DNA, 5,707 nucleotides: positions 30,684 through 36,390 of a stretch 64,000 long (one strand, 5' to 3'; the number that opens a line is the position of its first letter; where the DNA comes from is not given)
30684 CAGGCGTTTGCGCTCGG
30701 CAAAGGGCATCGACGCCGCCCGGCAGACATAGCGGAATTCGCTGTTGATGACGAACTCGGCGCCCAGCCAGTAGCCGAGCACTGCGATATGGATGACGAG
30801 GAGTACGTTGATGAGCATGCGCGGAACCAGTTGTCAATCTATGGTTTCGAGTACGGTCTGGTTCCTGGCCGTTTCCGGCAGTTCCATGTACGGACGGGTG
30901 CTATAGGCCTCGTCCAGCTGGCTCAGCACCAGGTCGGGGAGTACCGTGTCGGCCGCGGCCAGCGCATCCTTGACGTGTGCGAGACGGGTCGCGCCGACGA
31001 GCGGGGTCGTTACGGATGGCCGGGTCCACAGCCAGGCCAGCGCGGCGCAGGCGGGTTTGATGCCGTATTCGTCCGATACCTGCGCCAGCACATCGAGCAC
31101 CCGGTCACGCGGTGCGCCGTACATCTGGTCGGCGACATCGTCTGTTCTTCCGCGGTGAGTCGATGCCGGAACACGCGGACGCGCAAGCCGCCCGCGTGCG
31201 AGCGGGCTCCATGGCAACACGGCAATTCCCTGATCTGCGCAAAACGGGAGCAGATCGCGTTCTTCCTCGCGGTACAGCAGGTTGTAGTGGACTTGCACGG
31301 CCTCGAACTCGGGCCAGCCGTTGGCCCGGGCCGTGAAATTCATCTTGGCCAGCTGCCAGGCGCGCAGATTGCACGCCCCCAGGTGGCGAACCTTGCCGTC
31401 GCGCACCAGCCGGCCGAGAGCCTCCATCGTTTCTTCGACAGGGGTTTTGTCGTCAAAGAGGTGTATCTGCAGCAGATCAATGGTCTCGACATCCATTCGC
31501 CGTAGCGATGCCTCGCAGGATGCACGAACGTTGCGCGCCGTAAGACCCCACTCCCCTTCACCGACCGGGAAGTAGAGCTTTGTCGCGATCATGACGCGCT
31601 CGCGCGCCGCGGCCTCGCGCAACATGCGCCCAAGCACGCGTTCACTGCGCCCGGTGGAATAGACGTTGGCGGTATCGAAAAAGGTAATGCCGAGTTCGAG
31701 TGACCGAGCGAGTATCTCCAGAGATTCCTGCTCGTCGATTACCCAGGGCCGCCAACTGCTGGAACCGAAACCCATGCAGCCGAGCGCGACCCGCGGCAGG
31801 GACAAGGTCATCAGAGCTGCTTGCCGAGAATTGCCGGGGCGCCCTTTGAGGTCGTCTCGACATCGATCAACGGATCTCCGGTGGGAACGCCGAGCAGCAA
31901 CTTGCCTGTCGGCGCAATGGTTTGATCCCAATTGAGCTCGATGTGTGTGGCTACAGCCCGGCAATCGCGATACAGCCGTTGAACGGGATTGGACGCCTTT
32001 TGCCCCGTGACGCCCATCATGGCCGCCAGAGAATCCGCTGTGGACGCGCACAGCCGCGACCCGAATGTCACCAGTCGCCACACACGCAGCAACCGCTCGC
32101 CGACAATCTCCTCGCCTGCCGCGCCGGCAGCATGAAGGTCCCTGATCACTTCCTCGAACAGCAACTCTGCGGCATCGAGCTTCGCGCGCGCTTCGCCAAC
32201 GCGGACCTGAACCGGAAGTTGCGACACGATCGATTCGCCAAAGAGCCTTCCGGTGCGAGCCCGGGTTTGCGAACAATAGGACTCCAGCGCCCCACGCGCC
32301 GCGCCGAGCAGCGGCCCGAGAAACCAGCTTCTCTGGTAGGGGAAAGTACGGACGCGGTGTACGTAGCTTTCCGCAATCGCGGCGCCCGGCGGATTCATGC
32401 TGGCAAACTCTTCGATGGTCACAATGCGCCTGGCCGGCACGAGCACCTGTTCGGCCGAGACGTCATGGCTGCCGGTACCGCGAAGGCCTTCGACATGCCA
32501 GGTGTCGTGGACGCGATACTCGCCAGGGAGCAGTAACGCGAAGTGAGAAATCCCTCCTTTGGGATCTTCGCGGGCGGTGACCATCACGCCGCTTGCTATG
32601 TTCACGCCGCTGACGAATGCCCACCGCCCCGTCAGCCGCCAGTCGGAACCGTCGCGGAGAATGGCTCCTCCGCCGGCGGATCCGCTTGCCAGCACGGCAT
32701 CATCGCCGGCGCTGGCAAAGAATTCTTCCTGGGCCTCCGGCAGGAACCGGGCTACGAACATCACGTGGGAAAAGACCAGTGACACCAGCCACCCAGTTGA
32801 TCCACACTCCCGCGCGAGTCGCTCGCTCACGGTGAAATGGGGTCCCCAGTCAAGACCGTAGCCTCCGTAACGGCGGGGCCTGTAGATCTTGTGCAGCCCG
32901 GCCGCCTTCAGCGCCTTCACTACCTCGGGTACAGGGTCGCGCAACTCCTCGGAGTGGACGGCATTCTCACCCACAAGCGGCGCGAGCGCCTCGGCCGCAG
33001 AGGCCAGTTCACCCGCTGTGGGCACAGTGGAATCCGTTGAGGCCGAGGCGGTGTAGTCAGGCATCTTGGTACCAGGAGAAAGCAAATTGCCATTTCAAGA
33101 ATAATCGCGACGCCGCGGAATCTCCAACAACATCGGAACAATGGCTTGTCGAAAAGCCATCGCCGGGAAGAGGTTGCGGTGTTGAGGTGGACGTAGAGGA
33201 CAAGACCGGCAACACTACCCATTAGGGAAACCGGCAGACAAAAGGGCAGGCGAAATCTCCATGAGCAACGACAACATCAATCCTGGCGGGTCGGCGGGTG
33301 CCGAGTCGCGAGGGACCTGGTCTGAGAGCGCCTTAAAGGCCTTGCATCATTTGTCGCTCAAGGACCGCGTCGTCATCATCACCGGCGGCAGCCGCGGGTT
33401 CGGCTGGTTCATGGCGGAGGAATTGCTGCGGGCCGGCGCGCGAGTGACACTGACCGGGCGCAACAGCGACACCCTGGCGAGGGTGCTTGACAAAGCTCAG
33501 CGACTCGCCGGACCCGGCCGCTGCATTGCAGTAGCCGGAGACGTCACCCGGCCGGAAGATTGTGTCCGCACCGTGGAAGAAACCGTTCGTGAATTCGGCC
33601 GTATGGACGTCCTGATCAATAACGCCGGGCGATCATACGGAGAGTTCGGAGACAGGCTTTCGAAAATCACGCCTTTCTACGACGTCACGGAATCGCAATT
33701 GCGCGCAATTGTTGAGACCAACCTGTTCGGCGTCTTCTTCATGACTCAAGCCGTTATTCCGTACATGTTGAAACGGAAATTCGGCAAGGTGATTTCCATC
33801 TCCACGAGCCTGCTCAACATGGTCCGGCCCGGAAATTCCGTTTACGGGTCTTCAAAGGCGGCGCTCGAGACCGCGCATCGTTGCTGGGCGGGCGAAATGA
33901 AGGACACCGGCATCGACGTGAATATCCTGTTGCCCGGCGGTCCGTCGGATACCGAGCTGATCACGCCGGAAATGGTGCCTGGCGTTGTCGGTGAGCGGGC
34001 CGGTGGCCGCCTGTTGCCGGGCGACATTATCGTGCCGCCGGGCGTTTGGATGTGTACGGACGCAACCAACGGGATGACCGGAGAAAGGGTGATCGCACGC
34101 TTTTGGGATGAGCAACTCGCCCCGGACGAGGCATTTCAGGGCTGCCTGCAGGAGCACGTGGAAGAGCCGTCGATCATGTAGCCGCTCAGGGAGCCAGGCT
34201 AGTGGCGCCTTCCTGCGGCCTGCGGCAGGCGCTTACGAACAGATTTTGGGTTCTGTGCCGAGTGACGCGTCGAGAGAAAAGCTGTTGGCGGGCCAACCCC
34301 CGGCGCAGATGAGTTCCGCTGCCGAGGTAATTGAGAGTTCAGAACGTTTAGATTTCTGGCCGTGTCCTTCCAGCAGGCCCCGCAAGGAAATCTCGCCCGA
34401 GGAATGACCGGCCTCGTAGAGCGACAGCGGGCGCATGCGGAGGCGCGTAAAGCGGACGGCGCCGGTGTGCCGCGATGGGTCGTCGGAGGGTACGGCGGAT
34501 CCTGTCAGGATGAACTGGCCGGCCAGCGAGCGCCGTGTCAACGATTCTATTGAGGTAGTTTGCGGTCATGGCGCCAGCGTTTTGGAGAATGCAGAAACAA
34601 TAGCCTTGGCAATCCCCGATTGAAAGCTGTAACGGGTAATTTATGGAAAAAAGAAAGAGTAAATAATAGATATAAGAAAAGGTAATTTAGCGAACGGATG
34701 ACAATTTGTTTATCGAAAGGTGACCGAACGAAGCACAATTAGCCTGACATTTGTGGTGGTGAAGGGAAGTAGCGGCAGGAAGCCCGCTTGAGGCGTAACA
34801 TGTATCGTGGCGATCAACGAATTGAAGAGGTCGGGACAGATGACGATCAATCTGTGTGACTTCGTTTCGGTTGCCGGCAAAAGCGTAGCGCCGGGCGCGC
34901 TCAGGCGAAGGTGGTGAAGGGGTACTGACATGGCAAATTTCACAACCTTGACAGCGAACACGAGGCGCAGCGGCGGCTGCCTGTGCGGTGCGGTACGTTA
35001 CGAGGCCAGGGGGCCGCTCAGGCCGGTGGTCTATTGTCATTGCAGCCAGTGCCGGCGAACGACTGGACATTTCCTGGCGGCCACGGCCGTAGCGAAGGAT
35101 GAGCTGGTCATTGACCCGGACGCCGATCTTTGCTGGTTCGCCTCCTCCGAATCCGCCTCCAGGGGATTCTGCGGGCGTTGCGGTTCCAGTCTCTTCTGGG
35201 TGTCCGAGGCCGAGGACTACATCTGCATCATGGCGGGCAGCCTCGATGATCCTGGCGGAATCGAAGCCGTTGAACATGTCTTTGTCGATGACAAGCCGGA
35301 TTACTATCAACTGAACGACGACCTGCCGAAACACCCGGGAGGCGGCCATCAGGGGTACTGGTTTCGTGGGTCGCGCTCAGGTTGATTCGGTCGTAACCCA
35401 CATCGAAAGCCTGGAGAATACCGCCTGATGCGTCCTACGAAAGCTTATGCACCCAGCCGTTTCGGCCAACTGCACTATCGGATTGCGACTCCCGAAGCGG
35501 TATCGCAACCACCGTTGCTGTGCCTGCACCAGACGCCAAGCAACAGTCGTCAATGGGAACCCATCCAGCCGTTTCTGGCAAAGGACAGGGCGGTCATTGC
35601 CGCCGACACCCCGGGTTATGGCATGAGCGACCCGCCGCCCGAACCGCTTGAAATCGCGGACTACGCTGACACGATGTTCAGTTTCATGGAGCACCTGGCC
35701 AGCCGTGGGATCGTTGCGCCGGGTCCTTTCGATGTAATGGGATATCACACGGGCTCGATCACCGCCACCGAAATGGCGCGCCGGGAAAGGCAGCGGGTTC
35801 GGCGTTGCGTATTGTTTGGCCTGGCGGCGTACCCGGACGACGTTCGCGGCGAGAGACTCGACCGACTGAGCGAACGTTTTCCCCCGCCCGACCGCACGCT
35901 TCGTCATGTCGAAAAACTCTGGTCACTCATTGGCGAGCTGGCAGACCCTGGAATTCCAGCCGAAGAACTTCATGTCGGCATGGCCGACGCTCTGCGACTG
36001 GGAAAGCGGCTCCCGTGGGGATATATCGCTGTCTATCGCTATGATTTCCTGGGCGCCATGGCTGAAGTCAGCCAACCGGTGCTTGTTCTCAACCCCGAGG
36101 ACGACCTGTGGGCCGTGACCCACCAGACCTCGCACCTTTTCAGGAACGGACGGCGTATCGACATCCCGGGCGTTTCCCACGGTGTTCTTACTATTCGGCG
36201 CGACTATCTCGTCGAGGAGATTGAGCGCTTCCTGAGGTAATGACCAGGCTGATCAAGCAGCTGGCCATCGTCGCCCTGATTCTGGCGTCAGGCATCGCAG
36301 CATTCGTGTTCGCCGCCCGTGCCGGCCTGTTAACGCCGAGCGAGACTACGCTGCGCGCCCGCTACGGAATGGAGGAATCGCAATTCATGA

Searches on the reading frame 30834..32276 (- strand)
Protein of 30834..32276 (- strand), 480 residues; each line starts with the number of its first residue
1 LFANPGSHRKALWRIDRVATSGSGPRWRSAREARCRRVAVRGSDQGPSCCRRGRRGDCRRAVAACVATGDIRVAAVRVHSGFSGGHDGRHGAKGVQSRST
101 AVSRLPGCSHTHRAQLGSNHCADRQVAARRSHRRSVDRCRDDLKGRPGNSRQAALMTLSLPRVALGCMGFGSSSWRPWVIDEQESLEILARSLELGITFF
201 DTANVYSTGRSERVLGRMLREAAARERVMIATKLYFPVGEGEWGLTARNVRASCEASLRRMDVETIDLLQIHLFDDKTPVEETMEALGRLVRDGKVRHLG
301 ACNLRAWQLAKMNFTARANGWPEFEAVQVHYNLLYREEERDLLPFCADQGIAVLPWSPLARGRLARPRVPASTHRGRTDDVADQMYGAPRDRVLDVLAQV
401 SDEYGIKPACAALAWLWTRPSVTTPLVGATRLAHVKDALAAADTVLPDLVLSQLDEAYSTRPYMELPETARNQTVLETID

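Call 9: search_protein_families(library=pfam, proteins=[window:30834-32276:-])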
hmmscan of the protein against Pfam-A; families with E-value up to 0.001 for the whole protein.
window:30834-32276:- (480 aa): 1 family
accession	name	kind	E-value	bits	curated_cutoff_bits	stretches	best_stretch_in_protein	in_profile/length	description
PF00248.27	Aldo_ket_red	-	3.6e-68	230.2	24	1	163-458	2-290/291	Aldo/keto reductase family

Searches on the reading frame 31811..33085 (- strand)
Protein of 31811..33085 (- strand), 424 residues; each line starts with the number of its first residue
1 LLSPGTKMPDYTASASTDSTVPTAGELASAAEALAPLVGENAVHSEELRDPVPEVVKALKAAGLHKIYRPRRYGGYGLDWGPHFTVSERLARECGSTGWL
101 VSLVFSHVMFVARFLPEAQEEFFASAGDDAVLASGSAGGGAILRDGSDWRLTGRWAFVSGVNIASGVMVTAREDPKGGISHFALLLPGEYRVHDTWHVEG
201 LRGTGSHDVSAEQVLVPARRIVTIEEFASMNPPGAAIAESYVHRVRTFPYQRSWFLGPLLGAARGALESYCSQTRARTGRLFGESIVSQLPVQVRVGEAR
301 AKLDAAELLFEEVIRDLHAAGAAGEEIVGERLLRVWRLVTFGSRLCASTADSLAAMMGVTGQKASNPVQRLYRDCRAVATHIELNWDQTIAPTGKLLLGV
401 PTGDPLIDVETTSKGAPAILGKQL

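Call 9: search_protein_families(library=pfam, proteins=[window:31811-33085:-])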
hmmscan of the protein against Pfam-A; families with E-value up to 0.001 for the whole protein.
window:31811-33085:- (424 aa): 4 families
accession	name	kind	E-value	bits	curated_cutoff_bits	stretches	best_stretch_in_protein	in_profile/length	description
PF08028.16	Acyl-CoA_dh_2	-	7.1e-25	88.3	22.7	1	256-385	4-133/134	Acyl-CoA dehydrogenase, C-terminal domain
PF02771.21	Acyl-CoA_dh_N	-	2.2e-08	34.9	22.9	1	30-121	15-103/113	Acyl-CoA dehydrogenase, N-terminal domain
PF00441.29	Acyl-CoA_dh_1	-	4.3e-08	33.9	22.4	1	250-378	13-131/150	Acyl-CoA dehydrogenase, C-terminal domain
PF02770.24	Acyl-CoA_dh_M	-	3.1e-05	24.5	33.3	1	142-214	21-97/97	Acyl-CoA dehydrogenase, middle domain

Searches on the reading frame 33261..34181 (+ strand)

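Call 9: search_protein_families(library=pfam, proteins=[window:33261-34181:+])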
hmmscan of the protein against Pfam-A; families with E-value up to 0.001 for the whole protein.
window:33261-34181:+ (306 aa): 4 families
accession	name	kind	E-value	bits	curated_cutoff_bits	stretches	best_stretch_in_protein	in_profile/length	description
PF00106.31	adh_short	-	5.4e-47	160.2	26.6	1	36-233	1-186/195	short chain dehydrogenase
PF13561.12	adh_short_C2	-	1.9e-35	123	27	1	45-277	6-229/236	Enoyl-(Acyl carrier protein) reductase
PF08659.16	KR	-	8e-06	26.3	22.6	1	38-124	3-91/180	KR domain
PF23441.1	SDR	-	0.00087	19.2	27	0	34-234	6-199/258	SDR-like rossmann domain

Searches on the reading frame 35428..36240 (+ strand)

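Call 9: search_protein_families(library=pfam, proteins=[window:35428-36240:+])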
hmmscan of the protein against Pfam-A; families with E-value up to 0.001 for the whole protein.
window:35428-36240:+ (270 aa): 4 families
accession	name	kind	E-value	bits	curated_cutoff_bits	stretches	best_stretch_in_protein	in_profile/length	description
PF00561.26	Abhydrolase_1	-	1.2e-12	48.4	25.8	1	28-132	1-102/245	alpha/beta hydrolase fold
PF12697.13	Abhydrolase_6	-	2.9e-09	38.4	26.3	1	36-257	7-210/217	Alpha/beta hydrolase family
PF00975.26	Thioesterase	-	3.6e-05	24.5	26.4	1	29-145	2-114/226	Thioesterase domain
PF12146.15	Hydrolase_4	-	0.0006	19.6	27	0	49-135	27-112/239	Serine aminopeptidase, S33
